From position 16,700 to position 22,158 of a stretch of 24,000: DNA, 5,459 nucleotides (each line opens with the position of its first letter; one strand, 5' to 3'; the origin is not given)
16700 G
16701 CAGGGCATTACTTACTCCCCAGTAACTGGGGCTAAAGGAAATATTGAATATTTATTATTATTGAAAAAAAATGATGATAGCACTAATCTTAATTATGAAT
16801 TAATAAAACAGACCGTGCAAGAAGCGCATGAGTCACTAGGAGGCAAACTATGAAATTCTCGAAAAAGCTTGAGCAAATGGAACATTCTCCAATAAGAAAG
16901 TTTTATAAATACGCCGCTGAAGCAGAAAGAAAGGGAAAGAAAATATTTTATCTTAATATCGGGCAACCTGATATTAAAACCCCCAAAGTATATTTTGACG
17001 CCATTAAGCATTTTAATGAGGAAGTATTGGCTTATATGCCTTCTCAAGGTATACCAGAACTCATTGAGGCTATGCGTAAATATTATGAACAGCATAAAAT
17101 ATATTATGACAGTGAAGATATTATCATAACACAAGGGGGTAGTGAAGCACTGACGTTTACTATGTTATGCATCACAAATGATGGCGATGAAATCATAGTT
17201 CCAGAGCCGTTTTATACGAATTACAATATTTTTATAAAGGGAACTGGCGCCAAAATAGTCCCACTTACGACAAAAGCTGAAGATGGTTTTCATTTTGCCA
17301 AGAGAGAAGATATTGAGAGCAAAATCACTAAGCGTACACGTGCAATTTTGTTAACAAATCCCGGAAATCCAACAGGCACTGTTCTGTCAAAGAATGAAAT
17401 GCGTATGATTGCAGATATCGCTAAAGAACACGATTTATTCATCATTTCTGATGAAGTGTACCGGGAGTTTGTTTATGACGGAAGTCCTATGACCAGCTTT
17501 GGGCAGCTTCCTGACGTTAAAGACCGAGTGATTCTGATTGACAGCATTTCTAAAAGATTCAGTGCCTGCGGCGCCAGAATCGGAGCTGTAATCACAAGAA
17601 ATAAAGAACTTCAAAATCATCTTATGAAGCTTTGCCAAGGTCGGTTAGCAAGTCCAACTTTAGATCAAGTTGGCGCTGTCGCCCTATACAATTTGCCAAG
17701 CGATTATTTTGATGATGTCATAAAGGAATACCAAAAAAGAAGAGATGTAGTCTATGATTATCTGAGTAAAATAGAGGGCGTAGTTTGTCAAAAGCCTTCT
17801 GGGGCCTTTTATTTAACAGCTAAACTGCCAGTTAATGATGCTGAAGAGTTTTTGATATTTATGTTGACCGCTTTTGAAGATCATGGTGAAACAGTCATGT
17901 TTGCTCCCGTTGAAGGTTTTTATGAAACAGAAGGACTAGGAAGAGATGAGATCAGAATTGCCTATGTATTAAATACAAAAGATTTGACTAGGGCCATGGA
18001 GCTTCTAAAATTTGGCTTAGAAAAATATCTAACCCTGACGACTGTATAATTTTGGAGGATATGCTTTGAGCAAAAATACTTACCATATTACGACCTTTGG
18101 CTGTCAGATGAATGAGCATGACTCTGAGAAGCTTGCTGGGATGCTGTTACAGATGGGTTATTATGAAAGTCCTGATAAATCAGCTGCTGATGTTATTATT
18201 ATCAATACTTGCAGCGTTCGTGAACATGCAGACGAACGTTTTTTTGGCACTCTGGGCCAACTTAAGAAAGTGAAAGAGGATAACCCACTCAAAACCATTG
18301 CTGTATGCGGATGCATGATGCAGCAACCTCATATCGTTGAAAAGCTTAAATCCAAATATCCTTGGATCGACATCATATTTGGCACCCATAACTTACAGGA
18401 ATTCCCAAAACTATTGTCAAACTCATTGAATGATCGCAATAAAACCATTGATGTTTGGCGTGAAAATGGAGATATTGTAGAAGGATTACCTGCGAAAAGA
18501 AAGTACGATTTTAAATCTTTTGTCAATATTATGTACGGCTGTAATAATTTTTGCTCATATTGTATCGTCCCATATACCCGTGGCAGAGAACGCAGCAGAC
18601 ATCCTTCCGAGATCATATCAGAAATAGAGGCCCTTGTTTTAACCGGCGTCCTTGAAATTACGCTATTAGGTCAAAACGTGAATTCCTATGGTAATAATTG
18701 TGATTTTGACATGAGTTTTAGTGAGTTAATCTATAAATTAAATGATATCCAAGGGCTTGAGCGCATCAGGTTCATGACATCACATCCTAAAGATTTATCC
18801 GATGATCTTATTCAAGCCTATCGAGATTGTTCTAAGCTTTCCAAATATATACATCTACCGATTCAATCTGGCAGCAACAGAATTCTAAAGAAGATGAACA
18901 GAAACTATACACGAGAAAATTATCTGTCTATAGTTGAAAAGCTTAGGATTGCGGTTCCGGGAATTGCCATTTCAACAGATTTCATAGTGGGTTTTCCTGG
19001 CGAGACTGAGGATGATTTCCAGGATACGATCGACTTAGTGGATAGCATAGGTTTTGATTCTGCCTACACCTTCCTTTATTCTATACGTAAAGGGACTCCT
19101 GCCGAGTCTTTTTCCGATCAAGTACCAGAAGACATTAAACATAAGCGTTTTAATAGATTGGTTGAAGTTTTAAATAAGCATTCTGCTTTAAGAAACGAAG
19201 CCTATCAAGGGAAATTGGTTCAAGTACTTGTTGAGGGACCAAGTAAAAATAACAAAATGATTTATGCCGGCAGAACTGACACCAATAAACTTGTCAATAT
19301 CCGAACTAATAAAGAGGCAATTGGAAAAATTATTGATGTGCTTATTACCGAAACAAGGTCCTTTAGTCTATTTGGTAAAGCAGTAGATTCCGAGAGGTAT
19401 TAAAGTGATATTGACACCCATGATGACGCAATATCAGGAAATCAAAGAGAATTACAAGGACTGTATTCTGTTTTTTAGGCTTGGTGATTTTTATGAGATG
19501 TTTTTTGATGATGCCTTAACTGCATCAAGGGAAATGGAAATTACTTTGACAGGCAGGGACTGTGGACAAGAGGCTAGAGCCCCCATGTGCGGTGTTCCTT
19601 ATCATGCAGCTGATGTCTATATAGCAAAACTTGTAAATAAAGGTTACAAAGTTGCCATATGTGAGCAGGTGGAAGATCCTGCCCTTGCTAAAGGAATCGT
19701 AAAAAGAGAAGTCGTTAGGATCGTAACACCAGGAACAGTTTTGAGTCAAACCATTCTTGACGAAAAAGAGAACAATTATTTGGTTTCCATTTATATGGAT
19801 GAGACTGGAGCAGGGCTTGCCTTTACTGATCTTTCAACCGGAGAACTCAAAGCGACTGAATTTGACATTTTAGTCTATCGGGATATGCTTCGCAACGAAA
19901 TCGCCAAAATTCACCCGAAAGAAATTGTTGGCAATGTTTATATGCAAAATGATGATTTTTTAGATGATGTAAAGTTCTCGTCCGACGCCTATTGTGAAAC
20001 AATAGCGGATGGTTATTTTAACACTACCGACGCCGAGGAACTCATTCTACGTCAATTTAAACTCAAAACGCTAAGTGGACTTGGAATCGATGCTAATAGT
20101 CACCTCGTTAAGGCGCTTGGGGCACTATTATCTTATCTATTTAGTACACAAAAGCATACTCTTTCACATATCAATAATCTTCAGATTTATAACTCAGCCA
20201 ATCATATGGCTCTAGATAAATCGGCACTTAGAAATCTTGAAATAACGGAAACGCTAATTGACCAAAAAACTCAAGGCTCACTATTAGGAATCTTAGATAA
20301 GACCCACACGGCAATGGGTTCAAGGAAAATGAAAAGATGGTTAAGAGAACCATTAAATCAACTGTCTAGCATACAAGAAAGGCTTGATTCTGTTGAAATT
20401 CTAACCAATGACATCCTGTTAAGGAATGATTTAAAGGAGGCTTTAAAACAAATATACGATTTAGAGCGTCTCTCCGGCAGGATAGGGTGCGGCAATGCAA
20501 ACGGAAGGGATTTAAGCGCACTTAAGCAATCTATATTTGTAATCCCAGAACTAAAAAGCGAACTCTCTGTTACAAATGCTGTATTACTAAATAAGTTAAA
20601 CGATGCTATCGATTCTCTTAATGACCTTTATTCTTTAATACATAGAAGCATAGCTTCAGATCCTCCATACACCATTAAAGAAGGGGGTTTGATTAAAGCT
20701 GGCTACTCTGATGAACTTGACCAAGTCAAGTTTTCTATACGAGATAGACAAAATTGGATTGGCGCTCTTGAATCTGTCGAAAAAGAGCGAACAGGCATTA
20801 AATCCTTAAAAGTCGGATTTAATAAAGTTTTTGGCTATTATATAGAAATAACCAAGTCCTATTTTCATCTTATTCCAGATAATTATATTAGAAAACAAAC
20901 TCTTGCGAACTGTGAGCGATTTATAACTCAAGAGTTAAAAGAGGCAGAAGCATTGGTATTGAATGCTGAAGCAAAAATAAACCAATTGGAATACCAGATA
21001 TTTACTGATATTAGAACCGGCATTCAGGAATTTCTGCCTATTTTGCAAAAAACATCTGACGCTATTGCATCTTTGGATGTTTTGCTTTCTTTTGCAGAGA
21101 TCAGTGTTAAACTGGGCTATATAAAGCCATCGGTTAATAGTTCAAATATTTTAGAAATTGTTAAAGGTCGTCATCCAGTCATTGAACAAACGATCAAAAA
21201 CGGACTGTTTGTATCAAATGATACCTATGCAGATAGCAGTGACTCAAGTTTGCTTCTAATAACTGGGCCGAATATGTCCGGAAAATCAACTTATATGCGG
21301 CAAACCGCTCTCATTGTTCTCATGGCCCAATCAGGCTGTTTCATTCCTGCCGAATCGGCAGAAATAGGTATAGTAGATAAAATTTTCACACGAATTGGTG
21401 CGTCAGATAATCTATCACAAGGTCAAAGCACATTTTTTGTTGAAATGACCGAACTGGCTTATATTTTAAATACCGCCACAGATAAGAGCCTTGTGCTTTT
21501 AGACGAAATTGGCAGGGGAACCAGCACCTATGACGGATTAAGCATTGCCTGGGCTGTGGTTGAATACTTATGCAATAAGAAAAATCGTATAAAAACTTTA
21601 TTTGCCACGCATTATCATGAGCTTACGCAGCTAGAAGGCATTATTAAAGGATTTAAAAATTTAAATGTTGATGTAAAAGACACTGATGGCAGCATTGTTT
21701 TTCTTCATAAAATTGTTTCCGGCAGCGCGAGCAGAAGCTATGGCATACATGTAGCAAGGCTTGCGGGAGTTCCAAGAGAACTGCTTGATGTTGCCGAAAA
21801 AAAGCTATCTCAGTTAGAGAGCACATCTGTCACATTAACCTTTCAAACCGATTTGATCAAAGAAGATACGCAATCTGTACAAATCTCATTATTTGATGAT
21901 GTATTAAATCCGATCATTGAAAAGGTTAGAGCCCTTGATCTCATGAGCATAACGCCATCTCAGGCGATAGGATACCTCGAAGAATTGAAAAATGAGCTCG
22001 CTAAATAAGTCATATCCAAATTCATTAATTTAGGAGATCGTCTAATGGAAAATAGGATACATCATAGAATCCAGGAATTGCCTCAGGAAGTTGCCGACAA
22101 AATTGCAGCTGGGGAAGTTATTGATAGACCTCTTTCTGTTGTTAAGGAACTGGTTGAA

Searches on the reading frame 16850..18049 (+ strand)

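Call 4: search_protein_families(library=pfam, proteins=[window:16850-18049:+])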
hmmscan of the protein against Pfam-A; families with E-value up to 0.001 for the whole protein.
window:16850-18049:+ (399 aa): 5 families
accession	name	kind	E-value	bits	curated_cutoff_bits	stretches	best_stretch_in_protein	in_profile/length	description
PF00155.27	Aminotran_1_2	-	6.9e-53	180.5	19.7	1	31-384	2-359/361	Aminotransferase class I and II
PF01041.23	DegT_DnrJ_EryC1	-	9.2e-10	38.7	19.8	1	54-201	6-145/360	DegT/DnrJ/EryC1/StrS aminotransferase family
PF01053.26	Cys_Met_Meta_PP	-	6.4e-08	32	27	1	89-204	68-176/381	Cys/Met metabolism PLP-dependent enzyme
PF00266.25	Aminotran_5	-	2.8e-05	23.7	21.5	1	87-202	60-176/371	Aminotransferase class-V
PF01212.27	Beta_elim_lyase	-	3.4e-05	23.8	27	1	89-201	48-168/288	Beta-eliminating lyase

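Call 5: search_protein_families(library=ncbifam, proteins=[window:16850-18049:+])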
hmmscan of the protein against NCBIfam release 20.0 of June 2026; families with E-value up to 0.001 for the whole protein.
window:16850-18049:+ (399 aa): 91 families (the best 25 are shown)
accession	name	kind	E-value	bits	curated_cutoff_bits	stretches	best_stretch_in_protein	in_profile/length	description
NF005744.0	PRK07568.1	subfamily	2.2e-184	612.9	389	1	1-395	1-395/398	pyridoxal phosphate-dependent aminotransferase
NF041364.1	GntC_guanitoxin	equivalog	1.5e-72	244.5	415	1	35-386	3-353/356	guanitoxin biosynthesis PLP-dependent (S)-gamma-hydroxy-L-arginine cyclodehydratase GntC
NF041091.1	asp_aminotase_Arch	equivalog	3.3e-70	236.8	550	1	4-387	1-372/376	aspartate aminotransferase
NF005817.0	PRK07683.1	equivalog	2.4e-67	227.3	575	1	5-387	7-378/387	aminotransferase A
NF005816.0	PRK07682.1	equivalog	1.2e-65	221.7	620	1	2-387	5-380/390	aminotransferase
NF006230.0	PRK08363.1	equivalog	2.6e-65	220.7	534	1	1-386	2-388/398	alanine aminotransferase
NF005588.0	PRK07309.1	equivalog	6e-59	199.9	576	1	2-388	6-384/391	pyridoxal phosphate-dependent aminotransferase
NF004975.0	PRK06348.1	equivalog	1.4e-57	195.4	549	1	5-384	8-377/384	pyridoxal phosphate-dependent aminotransferase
NF004770.0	PRK06108.1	subfamily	1.1e-56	192.3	422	1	3-390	13-392/396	pyridoxal phosphate-dependent aminotransferase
NF006229.0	PRK08361.1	equivalog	3.1e-56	191.1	624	1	6-392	13-390/391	aspartate aminotransferase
NF005305.0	PRK06836.1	equivalog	6.4e-56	190.3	376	1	10-387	12-388/396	pyridoxal phosphate-dependent aminotransferase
NF006488.0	PRK08912.1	equivalog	5.5e-54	183.6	498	1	35-387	31-381/387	aminotransferase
NF005855.0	PRK07777.1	equivalog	1.7e-53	182.4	553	1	24-387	20-385/391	pyridoxal phosphate-dependent aminotransferase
NF006514.0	PRK08960.1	equivalog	4.6e-53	180.4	554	1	3-392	5-387/388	pyridoxal phosphate-dependent aminotransferase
NF005601.0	PRK07337.1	equivalog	6e-53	180.3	496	1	1-387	6-389/394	pyridoxal phosphate-dependent aminotransferase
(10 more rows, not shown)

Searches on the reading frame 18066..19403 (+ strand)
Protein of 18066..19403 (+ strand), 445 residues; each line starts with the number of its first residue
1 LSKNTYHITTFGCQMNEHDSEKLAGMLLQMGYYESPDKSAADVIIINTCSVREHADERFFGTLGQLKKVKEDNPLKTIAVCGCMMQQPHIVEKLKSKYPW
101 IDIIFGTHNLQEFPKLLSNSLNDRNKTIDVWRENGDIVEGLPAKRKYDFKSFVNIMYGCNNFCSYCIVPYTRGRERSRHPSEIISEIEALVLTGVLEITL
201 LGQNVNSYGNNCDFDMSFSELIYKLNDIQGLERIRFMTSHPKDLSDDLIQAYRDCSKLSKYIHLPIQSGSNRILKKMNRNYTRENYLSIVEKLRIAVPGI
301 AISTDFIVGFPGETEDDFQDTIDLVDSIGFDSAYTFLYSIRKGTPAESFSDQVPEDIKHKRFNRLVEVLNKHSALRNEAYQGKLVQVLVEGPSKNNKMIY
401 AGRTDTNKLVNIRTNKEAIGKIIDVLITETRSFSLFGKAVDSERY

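Call 4: search_protein_families(library=pfam, proteins=[window:18066-19403:+])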
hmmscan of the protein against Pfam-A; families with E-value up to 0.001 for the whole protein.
window:18066-19403:+ (445 aa): 4 families
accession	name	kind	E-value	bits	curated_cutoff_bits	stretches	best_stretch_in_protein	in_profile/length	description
PF00919.26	UPF0004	-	1.4e-29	102.4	27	1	6-106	2-98/98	Uncharacterized protein family UPF0004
PF04055.27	Radical_SAM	-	1.8e-29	103.5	29.5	1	153-325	1-166/166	Radical SAM superfamily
PF01938.26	TRAM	-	4.2e-13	49.4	21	1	379-440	2-61/61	TRAM domain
PF18693.7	TRAM_2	-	0.00053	20.6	27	0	382-440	2-63/63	TRAM domain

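Call 5: search_protein_families(library=ncbifam, proteins=[window:18066-19403:+])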
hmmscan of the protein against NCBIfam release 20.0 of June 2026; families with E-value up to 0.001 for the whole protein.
window:18066-19403:+ (445 aa): 27 families (the best 25 are shown)
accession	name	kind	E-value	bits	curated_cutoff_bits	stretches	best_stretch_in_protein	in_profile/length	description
TIGR01574.1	miaB-methiolase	equivalog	1.1e-166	555.2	355.3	1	5-440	1-437/437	tRNA (N6-isopentenyl adenosine(37)-C2)-methylthiotransferase MiaB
TIGR00089.1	TIGR00089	subfamily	3.4e-149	497.3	251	1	5-437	1-429/429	MiaB/RimO family radical SAM methylthiotransferase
NF010916.0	PRK14336.1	equivalog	5.1e-110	368.1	606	1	5-441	3-414/418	tRNA (N6-isopentenyl adenosine(37)-C2)-methylthiotransferase MiaB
TIGR01579.1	MiaB-like-C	equivalog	1.2e-95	321.3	357.05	1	8-427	1-416/416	tRNA (N(6)-L-threonylcarbamoyladenosine(37)-C(2))-methylthiotransferase MtaB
TIGR01125.1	TIGR01125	equivalog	6.6e-86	289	356.95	1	7-437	3-432/432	30S ribosomal protein S12 methylthiotransferase RimO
TIGR01578.1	MiaB-like-B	hypoth_equivalog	1.8e-75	254.3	314.7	1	6-440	2-421/421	tRNA (N(6)-L-threonylcarbamoyladenosine(37)-C(2))-methylthiotransferase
TIGR04014.1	B12_SAM_MJ_0865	equivalog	9.4e-28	97.2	360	1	152-426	162-431/434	methyl-coenzyme M reductase glutamine C-methyltransferase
TIGR04013.1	B12_SAM_MJ_1487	hypoth_equivalog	1.3e-21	76.9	251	1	141-360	142-364/382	TIGR04013 family B12-binding domain/radical SAM domain-containing protein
TIGR04479.1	bcpD_PhpK_rSAM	subfamily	1.1e-16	60.3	600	1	157-328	248-409/504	PhpK family radical SAM P-methyltransferase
TIGR01212.1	TIGR01212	equivalog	1.6e-08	34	180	1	247-346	127-223/302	tRNA modification radical SAM protein MnmL/YtqA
TIGR03471.1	HpnJ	equivalog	1.3e-07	30.8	577.6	1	157-332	204-369/472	hopanoid biosynthesis associated radical SAM protein HpnJ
NF006066.0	PRK08207.2-5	equivalog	1.8e-07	30.2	1117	1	239-344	288-390/518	coproporphyrinogen III oxidase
NF006064.0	PRK08207.2-2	equivalog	9.2e-07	28.2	504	1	262-367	264-367/465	coproporphyrinogen III oxidase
TIGR04072.2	rSAM_ladder_B12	equivalog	1.2e-06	27.4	360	1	157-336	187-357/443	lipid biosynthesis B12-binding/radical SAM protein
NF038361.1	rSAM_Sden_1168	equivalog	1e-05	24.3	575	1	157-407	289-527/560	Sden_1168 family B12-binding radical SAM P-methyltransferase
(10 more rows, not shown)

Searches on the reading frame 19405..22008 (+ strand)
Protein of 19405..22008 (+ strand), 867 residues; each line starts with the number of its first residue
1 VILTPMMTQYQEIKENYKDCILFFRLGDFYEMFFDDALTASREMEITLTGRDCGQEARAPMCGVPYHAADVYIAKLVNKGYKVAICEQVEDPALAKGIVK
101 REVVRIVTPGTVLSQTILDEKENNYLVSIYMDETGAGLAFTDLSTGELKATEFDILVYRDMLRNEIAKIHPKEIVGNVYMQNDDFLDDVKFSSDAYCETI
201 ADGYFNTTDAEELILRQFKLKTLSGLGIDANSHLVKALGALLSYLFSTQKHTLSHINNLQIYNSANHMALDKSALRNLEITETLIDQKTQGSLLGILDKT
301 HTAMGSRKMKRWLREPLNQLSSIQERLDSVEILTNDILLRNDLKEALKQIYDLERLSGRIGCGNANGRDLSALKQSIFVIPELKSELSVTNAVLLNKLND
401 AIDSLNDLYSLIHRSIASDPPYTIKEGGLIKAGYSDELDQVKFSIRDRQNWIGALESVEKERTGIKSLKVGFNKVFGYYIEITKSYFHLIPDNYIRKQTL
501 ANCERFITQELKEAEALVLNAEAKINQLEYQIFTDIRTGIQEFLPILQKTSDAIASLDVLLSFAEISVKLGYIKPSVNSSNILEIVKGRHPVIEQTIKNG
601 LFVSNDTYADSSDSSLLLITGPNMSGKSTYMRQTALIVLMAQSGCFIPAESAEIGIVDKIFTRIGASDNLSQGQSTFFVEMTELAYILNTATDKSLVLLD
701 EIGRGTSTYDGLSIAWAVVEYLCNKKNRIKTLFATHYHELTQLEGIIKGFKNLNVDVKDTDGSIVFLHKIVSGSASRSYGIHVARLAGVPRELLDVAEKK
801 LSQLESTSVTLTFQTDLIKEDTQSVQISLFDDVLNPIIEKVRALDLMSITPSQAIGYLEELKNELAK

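Call 4: search_protein_families(library=pfam, proteins=[window:19405-22008:+])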
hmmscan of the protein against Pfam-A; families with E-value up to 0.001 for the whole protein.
window:19405-22008:+ (867 aa): 5 families
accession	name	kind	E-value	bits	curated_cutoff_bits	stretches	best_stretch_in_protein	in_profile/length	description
PF00488.27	MutS_V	-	3e-85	285.4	30.2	1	618-805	2-188/188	MutS domain V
PF05192.23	MutS_III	-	5.4e-52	177.4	34.1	1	273-564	1-194/194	MutS domain III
PF01624.25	MutS_I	-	3.1e-49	166.4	20.6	1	4-115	1-112/113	MutS domain I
PF05190.23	MutS_IV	-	3.3e-27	95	22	1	433-523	1-91/92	MutS family domain IV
PF05188.22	MutS_II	-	2e-20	74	25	1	124-256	1-132/133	MutS domain II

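Call 5: search_protein_families(library=ncbifam, proteins=[window:19405-22008:+])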
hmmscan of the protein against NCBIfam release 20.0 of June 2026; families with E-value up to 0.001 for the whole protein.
window:19405-22008:+ (867 aa): 4 families
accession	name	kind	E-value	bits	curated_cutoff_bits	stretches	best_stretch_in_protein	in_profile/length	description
NF003810.1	PRK05399.1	equivalog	0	1065.9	480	1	3-805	1-793/793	DNA mismatch repair protein MutS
TIGR01070.1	mutS1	equivalog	0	1016.5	641.7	1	3-862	1-839/840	DNA mismatch repair protein MutS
NF052383.1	ATPase_KamC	equivalog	1.8e-58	198.6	300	1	300-756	12-450/508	lysine 5,6-aminomutase reactivase ATPase KamC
TIGR01069.2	mutS2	equivalog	9e-53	179.7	400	1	520-805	237-515/790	endonuclease MutS2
